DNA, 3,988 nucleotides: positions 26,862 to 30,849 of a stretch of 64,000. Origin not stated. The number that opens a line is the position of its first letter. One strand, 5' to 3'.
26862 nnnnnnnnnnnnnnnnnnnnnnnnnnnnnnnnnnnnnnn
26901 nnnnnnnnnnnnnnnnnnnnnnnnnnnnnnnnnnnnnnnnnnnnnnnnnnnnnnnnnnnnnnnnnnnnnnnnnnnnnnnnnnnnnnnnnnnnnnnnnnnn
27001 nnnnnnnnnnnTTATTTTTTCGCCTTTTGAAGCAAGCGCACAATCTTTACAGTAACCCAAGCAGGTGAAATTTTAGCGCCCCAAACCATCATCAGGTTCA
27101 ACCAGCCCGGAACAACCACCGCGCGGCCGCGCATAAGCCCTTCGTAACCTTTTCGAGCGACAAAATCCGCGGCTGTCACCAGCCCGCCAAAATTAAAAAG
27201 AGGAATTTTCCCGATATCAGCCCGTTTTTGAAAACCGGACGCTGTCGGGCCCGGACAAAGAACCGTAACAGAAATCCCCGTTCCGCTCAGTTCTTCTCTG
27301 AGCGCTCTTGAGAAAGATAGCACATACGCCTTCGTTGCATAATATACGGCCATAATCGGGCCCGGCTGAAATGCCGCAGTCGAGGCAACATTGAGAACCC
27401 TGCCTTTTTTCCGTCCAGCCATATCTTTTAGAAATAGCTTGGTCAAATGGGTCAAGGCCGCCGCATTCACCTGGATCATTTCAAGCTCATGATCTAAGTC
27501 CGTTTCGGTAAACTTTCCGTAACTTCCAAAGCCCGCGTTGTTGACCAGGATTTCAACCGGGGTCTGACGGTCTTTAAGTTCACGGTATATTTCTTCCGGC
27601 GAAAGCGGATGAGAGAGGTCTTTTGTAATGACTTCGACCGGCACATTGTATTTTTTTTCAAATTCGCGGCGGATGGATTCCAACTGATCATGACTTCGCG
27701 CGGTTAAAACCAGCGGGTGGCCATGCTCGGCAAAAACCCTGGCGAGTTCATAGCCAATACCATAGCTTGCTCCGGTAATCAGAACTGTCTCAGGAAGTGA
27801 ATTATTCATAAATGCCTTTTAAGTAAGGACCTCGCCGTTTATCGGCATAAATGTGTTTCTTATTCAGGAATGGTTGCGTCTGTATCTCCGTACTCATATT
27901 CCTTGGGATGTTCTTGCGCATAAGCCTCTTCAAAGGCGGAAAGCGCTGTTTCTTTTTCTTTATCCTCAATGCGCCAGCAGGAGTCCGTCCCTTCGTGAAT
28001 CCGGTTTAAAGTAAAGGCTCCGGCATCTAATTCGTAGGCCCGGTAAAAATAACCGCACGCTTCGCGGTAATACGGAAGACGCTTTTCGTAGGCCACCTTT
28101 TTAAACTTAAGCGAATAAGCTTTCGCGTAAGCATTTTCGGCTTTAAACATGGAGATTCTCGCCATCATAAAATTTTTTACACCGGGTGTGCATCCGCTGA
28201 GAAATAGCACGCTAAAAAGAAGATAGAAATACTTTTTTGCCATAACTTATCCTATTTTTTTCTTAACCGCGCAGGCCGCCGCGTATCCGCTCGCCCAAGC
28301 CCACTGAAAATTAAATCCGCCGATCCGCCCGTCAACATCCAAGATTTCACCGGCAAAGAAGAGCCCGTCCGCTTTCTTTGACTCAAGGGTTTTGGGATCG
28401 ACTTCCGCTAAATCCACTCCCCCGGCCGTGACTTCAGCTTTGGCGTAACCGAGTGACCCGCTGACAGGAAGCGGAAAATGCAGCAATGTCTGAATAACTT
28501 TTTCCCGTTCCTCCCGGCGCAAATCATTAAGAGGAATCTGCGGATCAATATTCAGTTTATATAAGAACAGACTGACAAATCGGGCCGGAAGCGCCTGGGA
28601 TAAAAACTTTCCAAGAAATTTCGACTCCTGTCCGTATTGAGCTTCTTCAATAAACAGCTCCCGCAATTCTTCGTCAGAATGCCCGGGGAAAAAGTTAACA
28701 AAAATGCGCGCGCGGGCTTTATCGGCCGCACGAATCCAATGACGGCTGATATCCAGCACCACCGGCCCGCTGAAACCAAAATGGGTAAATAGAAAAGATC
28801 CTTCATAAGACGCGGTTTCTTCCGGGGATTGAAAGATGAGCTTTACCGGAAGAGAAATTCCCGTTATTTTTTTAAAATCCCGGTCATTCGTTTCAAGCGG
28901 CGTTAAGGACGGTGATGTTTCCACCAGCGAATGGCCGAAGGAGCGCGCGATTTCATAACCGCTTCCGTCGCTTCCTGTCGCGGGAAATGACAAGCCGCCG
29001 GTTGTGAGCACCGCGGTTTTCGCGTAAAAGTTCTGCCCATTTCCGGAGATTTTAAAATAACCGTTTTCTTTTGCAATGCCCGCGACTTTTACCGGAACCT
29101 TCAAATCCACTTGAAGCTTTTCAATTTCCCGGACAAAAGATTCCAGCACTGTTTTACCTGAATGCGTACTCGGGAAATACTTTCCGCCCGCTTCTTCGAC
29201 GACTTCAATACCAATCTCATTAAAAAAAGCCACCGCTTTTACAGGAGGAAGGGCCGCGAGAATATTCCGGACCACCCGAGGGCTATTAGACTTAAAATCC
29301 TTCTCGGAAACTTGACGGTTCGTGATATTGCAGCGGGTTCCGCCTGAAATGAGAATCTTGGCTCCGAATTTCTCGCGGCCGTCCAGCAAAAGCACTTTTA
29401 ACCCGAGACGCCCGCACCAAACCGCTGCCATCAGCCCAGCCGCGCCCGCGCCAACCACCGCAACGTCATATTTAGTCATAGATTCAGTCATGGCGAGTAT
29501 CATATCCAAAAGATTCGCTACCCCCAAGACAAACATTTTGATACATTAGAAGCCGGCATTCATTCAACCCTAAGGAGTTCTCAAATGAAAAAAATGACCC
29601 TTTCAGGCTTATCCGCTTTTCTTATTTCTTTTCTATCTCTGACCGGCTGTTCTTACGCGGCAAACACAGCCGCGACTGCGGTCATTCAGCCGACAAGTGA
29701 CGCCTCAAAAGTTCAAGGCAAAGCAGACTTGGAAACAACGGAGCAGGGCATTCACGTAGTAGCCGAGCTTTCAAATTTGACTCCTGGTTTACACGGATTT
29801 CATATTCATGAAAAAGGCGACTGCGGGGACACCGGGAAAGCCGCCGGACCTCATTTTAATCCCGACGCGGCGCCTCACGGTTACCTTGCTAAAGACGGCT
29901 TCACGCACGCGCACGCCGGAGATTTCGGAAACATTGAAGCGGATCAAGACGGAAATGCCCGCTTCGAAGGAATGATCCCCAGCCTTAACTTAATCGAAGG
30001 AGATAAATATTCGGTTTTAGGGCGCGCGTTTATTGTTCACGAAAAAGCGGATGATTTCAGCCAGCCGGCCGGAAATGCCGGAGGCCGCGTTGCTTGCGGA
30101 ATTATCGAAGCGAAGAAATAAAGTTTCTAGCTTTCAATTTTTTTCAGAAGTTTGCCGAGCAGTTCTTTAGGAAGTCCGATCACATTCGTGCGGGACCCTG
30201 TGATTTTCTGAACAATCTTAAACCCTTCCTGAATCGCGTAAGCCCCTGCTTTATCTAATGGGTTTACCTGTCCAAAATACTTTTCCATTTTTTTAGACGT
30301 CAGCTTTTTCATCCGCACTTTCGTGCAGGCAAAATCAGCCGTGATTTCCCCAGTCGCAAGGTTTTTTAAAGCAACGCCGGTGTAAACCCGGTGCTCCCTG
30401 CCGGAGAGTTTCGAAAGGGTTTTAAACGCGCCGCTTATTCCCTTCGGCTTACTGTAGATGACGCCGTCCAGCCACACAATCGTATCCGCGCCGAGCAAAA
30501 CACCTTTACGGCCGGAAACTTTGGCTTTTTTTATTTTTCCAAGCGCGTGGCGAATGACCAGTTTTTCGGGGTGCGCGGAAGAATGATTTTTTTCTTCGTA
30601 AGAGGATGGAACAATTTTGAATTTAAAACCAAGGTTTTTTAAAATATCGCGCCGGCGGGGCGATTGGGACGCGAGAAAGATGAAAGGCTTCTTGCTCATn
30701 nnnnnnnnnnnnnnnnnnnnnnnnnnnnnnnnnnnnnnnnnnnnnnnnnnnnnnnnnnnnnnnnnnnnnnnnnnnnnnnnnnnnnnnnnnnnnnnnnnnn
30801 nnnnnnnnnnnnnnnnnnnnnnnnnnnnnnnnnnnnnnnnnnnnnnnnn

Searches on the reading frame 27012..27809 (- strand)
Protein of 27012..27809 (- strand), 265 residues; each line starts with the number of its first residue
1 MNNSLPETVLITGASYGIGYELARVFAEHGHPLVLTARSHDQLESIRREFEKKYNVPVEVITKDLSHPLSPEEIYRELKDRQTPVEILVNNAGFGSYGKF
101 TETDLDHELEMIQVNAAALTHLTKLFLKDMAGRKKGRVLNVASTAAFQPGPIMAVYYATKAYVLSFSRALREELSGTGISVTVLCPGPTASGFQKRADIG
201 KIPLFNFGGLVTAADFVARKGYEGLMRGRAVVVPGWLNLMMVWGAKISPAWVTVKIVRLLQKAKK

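Call 59: search_protein_families(library=pfam, proteins=[window:27012-27809:-], max_evalue=0.00001)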
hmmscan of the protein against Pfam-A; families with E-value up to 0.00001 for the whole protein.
window:27012-27809:- (265 aa): 3 families
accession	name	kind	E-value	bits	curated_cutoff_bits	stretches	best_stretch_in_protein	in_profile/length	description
PF00106.31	adh_short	-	2.6e-44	151.5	26.6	1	8-196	2-189/195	short chain dehydrogenase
PF13561.12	adh_short_C2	-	8.8e-28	97.9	27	1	13-193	1-180/236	Enoyl-(Acyl carrier protein) reductase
PF08659.16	KR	-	2.6e-11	44.2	22.6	1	8-179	2-173/180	KR domain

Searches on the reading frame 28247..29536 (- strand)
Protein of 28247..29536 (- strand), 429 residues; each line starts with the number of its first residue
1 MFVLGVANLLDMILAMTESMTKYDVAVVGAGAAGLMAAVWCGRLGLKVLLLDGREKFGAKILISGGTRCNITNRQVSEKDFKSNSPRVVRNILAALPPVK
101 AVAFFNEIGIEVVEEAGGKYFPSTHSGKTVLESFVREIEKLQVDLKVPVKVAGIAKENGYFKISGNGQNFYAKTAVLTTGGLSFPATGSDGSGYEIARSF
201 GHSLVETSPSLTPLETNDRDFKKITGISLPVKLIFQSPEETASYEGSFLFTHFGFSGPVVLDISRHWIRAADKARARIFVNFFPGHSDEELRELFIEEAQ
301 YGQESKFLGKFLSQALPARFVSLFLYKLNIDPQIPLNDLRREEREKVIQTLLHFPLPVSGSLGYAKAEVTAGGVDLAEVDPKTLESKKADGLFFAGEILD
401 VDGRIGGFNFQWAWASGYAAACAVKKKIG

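Call 52: search_protein_families(library=pfam, proteins=[window:28247-29536:-], max_evalue=0.00001)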
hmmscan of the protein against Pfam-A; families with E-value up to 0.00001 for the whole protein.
window:28247-29536:- (429 aa): 8 families
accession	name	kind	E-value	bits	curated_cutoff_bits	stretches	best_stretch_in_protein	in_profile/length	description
PF03486.20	HI0933_like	-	3.1e-75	253.2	50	1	24-421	2-242/244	HI0933-like protein Rossmann domain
PF22780.1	HI0933_like_1st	-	2.3e-30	106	27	1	209-369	2-165/165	HI0933-like protein barrel and H2TH domain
PF00890.30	FAD_binding_2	-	2e-08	34.3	20.4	1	24-80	1-58/414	FAD binding domain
PF07992.20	Pyr_redox_2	-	3e-08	33.9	26.1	1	23-188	1-115/291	Pyridine nucleotide-disulphide oxidoreductase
PF01134.28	GIDA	-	1.5e-07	31.3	22.1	0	24-51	1-28/391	Glucose inhibited division protein A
PF01266.30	DAO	-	3e-06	27.4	27.9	0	24-58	1-35/353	FAD dependent oxidoreductase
PF12831.13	FAD_oxidored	-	3.7e-06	26.9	27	1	24-58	1-35/416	FAD dependent oxidoreductase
PF13738.12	Pyr_redox_3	-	9.5e-06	25.5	30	0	126-187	79-140/305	Pyridine nucleotide-disulphide oxidoreductase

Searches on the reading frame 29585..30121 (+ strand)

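Call 60: search_protein_families(library=pfam, proteins=[window:29585-30121:+], max_evalue=0.00001)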
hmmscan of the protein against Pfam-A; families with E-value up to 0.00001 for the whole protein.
window:29585-30121:+ (178 aa): 1 family
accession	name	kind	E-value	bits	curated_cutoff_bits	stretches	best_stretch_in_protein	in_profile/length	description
PF00080.25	Sod_Cu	-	7.8e-40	136.8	28.9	1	43-174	1-133/133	Copper/zinc superoxide dismutase (SODC)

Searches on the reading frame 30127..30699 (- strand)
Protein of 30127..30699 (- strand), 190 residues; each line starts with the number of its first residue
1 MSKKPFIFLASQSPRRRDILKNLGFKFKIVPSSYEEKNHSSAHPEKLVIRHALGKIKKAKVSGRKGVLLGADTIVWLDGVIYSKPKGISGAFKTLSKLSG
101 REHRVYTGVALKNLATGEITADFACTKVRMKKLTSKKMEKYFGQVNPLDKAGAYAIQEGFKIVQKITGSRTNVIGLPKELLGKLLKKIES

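Call 60: search_protein_families(library=pfam, proteins=[window:30127-30699:-], max_evalue=0.00001)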
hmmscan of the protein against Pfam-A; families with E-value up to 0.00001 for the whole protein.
window:30127-30699:- (190 aa): 1 family
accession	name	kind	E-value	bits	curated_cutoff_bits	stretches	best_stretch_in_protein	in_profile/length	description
PF02545.19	Maf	-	3.8e-49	167.3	27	1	7-187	2-186/187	Maf-like protein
